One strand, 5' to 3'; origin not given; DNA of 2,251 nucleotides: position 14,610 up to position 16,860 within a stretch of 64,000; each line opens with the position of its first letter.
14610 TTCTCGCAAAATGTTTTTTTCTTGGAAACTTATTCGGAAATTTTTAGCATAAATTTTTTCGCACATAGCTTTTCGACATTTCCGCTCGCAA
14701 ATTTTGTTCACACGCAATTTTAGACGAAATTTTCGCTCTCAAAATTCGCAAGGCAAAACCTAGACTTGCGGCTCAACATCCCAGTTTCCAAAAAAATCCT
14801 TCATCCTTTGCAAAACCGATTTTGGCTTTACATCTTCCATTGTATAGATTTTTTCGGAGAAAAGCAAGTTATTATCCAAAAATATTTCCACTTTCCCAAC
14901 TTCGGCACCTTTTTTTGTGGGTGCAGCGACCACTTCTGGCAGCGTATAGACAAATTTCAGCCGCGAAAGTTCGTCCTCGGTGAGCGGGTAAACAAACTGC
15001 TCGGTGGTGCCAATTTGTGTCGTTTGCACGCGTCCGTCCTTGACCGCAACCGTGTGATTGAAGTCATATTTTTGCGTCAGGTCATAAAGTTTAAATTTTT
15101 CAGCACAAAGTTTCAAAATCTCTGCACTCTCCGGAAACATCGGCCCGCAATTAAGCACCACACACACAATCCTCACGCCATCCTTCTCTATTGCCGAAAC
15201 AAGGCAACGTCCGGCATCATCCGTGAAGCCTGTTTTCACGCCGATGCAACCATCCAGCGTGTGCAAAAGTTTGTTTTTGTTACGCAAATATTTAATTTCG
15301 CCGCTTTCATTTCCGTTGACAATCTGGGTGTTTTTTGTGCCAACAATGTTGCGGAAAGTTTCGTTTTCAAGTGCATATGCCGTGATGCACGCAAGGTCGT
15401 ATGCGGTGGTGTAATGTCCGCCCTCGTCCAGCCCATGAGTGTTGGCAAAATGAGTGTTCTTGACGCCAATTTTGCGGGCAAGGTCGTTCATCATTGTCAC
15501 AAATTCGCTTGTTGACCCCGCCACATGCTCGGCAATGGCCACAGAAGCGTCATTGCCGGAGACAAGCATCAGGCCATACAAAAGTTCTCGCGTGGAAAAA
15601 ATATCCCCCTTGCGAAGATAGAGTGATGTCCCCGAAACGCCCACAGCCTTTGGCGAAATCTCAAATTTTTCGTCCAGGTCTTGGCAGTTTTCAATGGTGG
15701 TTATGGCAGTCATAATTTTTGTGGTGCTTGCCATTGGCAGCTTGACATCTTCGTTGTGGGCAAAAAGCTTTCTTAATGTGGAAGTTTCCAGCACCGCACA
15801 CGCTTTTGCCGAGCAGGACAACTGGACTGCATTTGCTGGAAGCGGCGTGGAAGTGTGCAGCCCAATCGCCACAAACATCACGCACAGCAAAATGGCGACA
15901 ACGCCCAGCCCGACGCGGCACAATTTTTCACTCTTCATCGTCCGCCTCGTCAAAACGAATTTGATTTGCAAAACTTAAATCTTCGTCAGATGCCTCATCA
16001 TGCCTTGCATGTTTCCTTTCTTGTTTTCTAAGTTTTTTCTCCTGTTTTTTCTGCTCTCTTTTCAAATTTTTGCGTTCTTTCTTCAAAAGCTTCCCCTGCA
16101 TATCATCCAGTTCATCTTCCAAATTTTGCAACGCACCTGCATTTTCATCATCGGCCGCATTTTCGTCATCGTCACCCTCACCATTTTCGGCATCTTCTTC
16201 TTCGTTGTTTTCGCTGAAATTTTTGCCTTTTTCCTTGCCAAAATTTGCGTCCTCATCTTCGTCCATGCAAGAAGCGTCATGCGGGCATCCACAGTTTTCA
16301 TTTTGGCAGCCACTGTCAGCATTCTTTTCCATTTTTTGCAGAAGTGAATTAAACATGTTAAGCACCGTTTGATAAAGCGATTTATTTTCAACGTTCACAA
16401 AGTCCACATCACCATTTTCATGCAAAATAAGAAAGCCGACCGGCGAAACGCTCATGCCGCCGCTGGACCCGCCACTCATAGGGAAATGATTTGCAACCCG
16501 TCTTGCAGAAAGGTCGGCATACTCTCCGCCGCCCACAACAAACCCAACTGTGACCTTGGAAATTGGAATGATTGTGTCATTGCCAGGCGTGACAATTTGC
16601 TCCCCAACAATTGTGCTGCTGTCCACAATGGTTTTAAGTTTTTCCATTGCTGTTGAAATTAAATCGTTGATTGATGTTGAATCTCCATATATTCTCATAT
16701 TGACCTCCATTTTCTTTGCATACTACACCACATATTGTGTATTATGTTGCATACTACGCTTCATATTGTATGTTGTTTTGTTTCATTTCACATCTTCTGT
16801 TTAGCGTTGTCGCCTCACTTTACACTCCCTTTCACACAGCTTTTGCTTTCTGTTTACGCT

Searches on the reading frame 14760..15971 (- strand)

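Call 68: search_protein_families(library=pfam, proteins=[window:14760-15971:-], max_evalue=0.00001)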
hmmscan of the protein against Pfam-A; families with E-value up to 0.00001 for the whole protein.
window:14760-15971:- (403 aa): 3 families
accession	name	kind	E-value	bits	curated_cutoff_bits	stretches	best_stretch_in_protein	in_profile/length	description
PF00768.25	Peptidase_S11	-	7.4e-55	186.4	27.6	1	50-274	7-236/239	D-alanyl-D-alanine carboxypeptidase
PF07943.18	PBP5_C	-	3.1e-12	46.9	21.2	1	298-382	6-90/91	Penicillin-binding protein 5, C-terminal domain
PF13354.11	Beta-lactamase2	-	1.5e-09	38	22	1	68-194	11-140/214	Beta-lactamase enzyme family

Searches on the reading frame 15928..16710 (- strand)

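Call 68: search_protein_families(library=pfam, proteins=[window:15928-16710:-], max_evalue=0.00001)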
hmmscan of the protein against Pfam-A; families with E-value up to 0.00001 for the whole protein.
window:15928-16710:- (260 aa): 1 family
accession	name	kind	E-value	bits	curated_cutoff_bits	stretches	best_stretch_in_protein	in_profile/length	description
PF09579.15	Spore_YtfJ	-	3e-17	63.1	25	1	40-123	2-79/81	Sporulation protein YtfJ (Spore_YtfJ)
